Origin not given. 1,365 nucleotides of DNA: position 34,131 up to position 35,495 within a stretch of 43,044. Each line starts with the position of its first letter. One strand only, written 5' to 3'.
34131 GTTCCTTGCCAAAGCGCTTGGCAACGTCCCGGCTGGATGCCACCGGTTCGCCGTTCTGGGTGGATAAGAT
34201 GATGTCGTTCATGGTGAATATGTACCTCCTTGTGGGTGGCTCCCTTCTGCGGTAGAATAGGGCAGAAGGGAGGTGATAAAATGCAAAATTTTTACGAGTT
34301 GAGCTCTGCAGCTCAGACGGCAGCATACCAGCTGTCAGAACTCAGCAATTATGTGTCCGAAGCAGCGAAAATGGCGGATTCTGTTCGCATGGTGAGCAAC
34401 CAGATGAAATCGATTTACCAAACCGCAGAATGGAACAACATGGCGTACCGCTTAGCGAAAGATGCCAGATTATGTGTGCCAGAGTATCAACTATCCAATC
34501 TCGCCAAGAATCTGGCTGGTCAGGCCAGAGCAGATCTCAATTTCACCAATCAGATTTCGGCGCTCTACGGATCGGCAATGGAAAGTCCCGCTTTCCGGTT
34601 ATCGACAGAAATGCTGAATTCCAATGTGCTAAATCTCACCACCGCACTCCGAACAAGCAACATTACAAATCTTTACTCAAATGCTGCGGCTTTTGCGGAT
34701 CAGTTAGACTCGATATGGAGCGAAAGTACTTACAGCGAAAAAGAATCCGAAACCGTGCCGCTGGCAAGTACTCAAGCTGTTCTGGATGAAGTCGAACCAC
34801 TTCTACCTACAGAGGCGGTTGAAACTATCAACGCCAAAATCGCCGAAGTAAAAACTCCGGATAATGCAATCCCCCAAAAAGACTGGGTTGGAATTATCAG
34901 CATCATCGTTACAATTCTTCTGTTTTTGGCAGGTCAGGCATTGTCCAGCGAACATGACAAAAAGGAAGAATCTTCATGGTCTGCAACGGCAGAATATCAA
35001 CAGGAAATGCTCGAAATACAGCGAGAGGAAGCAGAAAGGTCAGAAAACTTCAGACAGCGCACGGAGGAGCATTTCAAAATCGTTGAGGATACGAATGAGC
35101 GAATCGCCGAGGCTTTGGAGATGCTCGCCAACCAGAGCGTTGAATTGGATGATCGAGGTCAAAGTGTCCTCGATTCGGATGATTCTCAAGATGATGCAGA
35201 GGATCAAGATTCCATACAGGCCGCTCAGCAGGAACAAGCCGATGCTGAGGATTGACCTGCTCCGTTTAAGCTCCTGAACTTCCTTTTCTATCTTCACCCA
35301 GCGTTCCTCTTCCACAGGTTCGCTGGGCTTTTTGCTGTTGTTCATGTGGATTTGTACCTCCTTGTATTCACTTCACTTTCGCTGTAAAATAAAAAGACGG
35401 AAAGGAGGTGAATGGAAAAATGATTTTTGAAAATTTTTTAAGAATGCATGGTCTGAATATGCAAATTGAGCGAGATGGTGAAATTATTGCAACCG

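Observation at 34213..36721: Three tandem promoter-ORF-terminator morons embedded antisense inside the early lytic operon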

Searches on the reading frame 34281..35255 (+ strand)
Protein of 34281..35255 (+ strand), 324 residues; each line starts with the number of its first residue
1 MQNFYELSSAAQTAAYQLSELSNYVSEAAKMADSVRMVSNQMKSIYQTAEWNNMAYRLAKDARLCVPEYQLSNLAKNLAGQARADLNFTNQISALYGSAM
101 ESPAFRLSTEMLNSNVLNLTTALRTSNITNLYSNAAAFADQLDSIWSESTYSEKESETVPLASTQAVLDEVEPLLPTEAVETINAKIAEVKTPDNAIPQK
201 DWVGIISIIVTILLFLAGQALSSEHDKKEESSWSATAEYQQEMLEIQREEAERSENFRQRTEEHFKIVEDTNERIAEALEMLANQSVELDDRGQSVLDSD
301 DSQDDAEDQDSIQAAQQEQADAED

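Call 5: search_protein_families(library=pfam, proteins=[window:34281-35255:+], max_evalue=0.1)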
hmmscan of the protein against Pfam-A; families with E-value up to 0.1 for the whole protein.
window:34281-35255:+ (324 aa): 2 families
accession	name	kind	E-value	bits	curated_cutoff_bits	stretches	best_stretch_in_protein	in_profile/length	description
PF24881.1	DUF7739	-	0.075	14.1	27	0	26-63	52-86/98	Domain of unknown function (DUF7739)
PF00578.27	AhpC-TSA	-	0.085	13.2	26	0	238-298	57-116/124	AhpC/TSA family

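Call 6: search_protein_families(library=phrogs, proteins=[window:34281-35255:+], max_evalue=0.1)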
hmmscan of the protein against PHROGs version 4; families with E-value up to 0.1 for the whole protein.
window:34281-35255:+ (324 aa): 1 family
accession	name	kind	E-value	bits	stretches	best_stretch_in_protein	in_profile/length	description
phrog_4237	-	lysis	0.0075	17.1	1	197-250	34-88/93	holin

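Call 11: search_protein_families(library=padloc, proteins=[window:34281-35255:+], max_evalue=0.1)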
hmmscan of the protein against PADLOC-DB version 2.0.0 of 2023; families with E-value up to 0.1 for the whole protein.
window:34281-35255:+ (324 aa): 1 family
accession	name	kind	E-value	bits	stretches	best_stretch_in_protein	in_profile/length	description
PDLC01466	Cas6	-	0.069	10.8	0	225-299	26-98/223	"CAS-I,CAS-II,CAS-III,CAS-IV,CAS-V,CAS-VI; crRNAmaturation"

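Call 12: find_homologous_proteins(query=window:34281-35255:+)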
Query window:34281-35255:+ (324 aa): 13 proteins with E <= 0.001 among 2656 candidates.
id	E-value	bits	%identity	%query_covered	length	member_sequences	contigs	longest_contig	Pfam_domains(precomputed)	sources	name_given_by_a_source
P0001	1.7e-196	669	100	100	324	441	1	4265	-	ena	-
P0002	5.6e-131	454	100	69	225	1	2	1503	-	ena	-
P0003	5.8e-130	451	87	78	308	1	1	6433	-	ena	-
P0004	4.5e-121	421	100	63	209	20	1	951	-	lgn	-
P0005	6.0e-117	408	100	62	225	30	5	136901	-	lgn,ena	-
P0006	1.3e-107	377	96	60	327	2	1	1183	-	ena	-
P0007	4.9e-105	369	60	100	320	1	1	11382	-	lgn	-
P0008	1.4e-101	357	91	61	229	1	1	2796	-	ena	-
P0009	1.6e-101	357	100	55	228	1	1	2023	-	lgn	-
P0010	1.7e-71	259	82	49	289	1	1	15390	-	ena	-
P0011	9.5e-25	106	43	51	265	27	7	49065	-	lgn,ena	-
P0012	2.6e-23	101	43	51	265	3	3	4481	-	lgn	-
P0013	5.2e-13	67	85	14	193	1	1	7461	-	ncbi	-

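Call 16: find_encoding_contigs(protein=P0007, flank=6000, max_places=3)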
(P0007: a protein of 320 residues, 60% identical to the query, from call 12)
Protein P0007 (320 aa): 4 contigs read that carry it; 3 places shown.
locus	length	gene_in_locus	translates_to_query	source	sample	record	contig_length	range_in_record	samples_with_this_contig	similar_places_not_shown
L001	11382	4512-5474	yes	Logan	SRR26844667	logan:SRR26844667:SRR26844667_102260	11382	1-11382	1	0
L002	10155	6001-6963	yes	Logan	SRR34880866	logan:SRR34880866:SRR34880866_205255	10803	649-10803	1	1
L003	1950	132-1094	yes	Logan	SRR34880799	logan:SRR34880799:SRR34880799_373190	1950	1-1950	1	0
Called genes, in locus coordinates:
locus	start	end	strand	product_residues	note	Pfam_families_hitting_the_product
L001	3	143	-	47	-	?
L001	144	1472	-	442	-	PF02463:SMC_N (faint), PF13175:AAA_15 (faint), PF13476:AAA_23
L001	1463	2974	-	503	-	-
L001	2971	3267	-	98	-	PF12957:DUF3846 (weak)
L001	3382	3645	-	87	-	-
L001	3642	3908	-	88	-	-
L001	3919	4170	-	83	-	-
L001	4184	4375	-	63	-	-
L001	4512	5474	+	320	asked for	-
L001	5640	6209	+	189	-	-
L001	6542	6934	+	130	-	PF12844:HTH_19, PF01381:HTH_3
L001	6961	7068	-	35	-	-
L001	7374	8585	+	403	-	PF02661:Fic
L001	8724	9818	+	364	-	PF14657:Arm-DNA-bind_4 (weak), PF00589:Phage_integrase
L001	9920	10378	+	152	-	PF13274:SocA_Panacea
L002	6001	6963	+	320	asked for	-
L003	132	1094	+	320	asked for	-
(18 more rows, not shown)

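Call 17: find_encoding_contigs(protein=P0011, flank=6000, max_places=4)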
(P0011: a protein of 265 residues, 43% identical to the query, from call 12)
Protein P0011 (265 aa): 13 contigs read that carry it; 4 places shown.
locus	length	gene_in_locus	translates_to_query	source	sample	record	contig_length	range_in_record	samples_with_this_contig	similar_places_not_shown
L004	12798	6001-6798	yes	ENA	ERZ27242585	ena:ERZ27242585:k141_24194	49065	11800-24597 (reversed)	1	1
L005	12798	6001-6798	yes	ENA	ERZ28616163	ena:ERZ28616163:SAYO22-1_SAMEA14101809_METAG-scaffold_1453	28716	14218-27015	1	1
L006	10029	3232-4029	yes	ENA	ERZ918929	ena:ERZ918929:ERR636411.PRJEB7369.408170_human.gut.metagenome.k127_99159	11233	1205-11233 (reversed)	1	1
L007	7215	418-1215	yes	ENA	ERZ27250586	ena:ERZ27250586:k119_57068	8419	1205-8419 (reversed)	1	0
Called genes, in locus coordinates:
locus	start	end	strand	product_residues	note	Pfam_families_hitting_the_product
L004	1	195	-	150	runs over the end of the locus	-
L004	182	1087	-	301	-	PF13479:AAA_24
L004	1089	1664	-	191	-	-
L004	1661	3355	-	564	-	-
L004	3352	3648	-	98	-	PF12957:DUF3846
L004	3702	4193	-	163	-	-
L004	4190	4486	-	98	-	-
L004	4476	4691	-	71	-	-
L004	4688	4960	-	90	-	-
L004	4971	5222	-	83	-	-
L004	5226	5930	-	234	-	PF02498:Bro-N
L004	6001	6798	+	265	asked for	-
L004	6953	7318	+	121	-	-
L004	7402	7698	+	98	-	-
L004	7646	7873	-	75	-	-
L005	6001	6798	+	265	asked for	-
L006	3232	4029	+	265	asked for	-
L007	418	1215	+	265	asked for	-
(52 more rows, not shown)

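Call 61: find_related_loci(query=window:34281-35255:+, collection=viral_contigs, flank=5000)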
Query window:34281-35255:+ (324 aa) in viral_contigs; peptide patterns used: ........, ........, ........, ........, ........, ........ (x = any residue, [..] = any of these).
33 stretches matched a pattern; 26 encode a relative of the query (tblastn E <= 1e-3); 25 distinct loci.
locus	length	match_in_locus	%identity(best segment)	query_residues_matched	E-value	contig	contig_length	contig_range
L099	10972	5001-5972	100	1-324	0e+0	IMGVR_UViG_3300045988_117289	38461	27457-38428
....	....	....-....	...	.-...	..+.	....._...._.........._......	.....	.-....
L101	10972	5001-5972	100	1-324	0e+0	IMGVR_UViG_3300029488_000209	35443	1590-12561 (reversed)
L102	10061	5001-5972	100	1-324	0e+0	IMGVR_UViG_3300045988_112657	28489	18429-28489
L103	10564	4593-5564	100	1-324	0e+0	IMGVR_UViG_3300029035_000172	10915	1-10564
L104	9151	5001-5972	100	1-324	0e+0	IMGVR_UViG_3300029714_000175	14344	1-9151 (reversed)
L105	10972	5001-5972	100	1-324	0e+0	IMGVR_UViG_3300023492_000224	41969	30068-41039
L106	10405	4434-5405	100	1-324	0e+0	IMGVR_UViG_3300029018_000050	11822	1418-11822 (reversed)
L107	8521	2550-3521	100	1-324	0e+0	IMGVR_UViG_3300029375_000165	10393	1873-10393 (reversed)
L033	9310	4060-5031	100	1-324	0e+0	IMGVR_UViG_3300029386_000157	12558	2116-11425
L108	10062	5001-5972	100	1-324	0e+0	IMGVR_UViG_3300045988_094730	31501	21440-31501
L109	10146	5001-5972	100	1-324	0e+0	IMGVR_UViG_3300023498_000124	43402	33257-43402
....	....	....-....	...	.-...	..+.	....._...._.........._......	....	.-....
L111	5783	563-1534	100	1-324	0e+0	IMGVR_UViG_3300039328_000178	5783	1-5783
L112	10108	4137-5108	100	1-324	0e+0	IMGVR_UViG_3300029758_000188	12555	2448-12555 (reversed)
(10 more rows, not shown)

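Call 66: search_solved_structures(query=window:34281-35255:+, max_evalue=1)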
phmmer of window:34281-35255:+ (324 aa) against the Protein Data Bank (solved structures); distinct sequences matched with E-value up to 1: 4.
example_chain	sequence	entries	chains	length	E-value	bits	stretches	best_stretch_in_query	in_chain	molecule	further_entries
5um7_A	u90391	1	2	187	0.041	16.5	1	241-305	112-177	Thioredoxin signature protein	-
8zjx_E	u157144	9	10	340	0.44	13.1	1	200-267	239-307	Butyrophilin subfamily 3 member A2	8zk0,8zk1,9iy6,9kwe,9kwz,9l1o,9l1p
9jqp_B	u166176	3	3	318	0.44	13.1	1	200-266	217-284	Butyrophilin subfamily 3 member A2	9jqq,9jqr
6nu2_H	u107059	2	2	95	0.99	11.9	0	260-289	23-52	39S ribosomal protein L9, mitochondrial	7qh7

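Call 81: search_protein_families(library=ncbifam, proteins=[window:34281-35255:+], max_evalue=0.1)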
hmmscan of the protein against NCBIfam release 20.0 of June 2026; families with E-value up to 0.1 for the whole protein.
window:34281-35255:+ (324 aa): 2 families
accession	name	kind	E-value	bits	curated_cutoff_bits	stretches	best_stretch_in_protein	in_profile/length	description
NF047351.1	lipase_YSIRK_Sa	exception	0.0021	16.5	650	1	200-319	10-130/704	YSIRK-targeted triacylglycerol lipase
NF040553.1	SGO_0316_fam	subfamily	0.033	11.8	1400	1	200-319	13-131/1486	SGO_0316/SGO_0317 family LPXTG-anchored serine peptidase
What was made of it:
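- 34281..35255 (+): Cargo gene A, 324 aa. It has a helical N-terminal part, one transmembrane segment (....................), a conserved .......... motif and an acidic tail. No family matches (calls 5, 11, 81).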

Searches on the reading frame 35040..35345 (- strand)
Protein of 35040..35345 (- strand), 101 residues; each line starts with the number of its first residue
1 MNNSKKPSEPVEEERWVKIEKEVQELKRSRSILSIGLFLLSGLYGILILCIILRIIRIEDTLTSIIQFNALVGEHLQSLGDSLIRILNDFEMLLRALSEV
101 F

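Call 10: search_protein_families(library=phrogs, proteins=[window:35040-35345:-], max_evalue=0.1)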
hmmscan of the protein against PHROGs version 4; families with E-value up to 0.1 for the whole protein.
window:35040-35345:- (101 aa): 0 families

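Call 11: search_protein_families(library=padloc, proteins=[window:35040-35345:-], max_evalue=0.1)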
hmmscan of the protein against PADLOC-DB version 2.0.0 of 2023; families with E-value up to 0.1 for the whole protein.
window:35040-35345:- (101 aa): 0 families

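Call 46: search_protein_families(library=pfam, proteins=[window:35040-35345:-], max_evalue=1)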
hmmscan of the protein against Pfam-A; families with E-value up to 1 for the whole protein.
window:35040-35345:- (101 aa): 0 families

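Call 81: search_protein_families(library=ncbifam, proteins=[window:35040-35345:-], max_evalue=0.1)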
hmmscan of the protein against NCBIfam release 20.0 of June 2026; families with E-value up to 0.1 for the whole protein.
window:35040-35345:- (101 aa): 0 families
